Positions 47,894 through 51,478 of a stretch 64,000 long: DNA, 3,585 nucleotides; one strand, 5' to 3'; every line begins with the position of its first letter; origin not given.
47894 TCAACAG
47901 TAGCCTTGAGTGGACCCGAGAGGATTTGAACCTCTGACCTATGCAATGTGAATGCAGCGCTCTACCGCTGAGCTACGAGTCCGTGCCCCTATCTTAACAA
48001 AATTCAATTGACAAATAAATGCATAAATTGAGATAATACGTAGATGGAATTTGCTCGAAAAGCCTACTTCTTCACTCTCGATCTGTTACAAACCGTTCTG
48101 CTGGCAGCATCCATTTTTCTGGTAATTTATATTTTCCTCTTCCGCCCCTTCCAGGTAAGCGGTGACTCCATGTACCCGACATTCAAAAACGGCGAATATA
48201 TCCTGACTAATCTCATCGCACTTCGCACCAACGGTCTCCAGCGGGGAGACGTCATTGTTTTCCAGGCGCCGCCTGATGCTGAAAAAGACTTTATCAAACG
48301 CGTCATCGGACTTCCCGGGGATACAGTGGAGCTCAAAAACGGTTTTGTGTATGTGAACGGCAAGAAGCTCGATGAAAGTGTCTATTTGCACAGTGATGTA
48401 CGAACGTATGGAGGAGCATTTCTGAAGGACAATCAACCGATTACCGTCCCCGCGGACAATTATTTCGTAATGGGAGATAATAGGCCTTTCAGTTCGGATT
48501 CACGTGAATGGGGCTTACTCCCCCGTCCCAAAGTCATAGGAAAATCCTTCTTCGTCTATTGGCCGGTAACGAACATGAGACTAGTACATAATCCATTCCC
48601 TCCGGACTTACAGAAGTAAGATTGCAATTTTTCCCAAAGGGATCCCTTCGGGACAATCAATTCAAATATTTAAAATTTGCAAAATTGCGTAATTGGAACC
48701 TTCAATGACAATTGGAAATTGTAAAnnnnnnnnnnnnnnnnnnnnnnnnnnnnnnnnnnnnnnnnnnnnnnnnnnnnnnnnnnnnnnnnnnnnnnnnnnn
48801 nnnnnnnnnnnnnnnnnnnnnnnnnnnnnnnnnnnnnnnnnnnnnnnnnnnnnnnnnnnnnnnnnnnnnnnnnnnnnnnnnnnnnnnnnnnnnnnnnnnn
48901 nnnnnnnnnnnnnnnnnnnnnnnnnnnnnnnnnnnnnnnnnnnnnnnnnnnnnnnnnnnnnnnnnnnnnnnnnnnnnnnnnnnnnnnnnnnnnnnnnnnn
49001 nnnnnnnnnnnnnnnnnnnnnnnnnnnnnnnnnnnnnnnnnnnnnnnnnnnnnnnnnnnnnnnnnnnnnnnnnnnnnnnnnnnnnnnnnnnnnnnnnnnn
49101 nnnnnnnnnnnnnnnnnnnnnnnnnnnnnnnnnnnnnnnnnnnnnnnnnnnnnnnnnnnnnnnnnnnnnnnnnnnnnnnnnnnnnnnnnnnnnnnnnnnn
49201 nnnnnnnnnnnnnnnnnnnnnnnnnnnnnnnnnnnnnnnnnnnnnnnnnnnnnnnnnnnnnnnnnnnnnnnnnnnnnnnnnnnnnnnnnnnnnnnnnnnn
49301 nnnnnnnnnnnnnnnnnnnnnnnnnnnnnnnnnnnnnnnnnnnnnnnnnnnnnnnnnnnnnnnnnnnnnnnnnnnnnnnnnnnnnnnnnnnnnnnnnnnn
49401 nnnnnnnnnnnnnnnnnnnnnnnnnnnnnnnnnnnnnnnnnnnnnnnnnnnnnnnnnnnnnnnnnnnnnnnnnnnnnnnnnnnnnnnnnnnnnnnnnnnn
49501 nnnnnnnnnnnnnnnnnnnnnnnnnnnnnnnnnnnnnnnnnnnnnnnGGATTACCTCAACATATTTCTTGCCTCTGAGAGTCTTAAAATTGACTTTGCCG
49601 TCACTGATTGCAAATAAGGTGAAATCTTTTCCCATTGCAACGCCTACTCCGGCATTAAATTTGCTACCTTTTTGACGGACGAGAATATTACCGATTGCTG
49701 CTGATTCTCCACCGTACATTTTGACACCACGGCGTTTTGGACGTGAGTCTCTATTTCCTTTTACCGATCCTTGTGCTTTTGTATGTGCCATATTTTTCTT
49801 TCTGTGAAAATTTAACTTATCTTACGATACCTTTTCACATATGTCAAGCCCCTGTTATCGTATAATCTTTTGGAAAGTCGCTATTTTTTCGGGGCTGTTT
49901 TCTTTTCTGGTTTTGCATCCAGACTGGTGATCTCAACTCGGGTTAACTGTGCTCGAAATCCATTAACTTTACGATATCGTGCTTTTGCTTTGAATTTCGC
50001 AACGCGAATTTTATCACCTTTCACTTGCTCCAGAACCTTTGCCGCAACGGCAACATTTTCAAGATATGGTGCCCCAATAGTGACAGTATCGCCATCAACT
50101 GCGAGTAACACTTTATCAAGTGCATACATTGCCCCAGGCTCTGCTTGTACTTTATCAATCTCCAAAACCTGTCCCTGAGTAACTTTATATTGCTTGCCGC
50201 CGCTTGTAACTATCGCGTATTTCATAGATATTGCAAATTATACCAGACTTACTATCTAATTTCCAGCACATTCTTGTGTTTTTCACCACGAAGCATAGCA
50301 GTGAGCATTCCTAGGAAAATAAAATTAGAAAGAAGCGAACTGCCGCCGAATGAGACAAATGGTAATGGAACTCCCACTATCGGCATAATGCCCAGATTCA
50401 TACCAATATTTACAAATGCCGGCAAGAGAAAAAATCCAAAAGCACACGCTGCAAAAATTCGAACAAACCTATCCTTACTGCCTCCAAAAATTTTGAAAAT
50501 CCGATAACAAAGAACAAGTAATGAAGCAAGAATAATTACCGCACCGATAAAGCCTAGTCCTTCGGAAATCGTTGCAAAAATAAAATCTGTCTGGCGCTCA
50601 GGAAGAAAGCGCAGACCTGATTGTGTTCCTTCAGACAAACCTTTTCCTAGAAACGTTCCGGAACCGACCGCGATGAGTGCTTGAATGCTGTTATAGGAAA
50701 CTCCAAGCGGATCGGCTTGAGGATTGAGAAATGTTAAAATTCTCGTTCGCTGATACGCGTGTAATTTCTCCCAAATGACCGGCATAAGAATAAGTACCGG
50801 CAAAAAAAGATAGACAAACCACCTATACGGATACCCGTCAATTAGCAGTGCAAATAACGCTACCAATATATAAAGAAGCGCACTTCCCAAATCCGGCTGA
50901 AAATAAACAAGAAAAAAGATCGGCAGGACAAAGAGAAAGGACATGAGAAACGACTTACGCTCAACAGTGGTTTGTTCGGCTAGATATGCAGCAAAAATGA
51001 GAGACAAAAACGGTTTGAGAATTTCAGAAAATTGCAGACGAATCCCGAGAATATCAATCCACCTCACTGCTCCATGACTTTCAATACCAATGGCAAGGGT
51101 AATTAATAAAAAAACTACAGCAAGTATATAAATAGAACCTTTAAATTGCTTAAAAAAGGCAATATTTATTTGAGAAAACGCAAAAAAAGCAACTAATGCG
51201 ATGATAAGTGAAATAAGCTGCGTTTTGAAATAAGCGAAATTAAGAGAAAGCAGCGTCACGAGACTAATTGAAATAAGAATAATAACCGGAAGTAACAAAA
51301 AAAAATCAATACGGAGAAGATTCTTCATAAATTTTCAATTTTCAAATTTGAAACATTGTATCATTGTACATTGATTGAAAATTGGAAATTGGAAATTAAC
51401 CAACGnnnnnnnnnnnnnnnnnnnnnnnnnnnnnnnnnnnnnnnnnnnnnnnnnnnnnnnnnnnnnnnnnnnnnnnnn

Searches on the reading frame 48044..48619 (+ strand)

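Call 73: search_protein_families(library=pfam, proteins=[window:48044-48619:+], max_evalue=0.0001)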
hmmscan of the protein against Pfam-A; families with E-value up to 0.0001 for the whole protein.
window:48044-48619:+ (191 aa): 1 family
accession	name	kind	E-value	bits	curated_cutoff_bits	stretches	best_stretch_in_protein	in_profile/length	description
PF10502.14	Peptidase_S26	-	1.8e-50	171.6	22.9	1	13-173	3-168/168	Signal peptidase, peptidase S26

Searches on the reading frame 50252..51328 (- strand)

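Call 73: search_protein_families(library=pfam, proteins=[window:50252-51328:-], max_evalue=0.0001)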
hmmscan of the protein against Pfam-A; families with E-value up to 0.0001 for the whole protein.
window:50252-51328:- (358 aa): 1 family
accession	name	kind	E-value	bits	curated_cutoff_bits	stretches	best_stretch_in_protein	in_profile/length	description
PF01098.24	FTSW_RODA_SPOVE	-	1.9e-80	271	26.4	1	9-347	10-352/356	Cell cycle protein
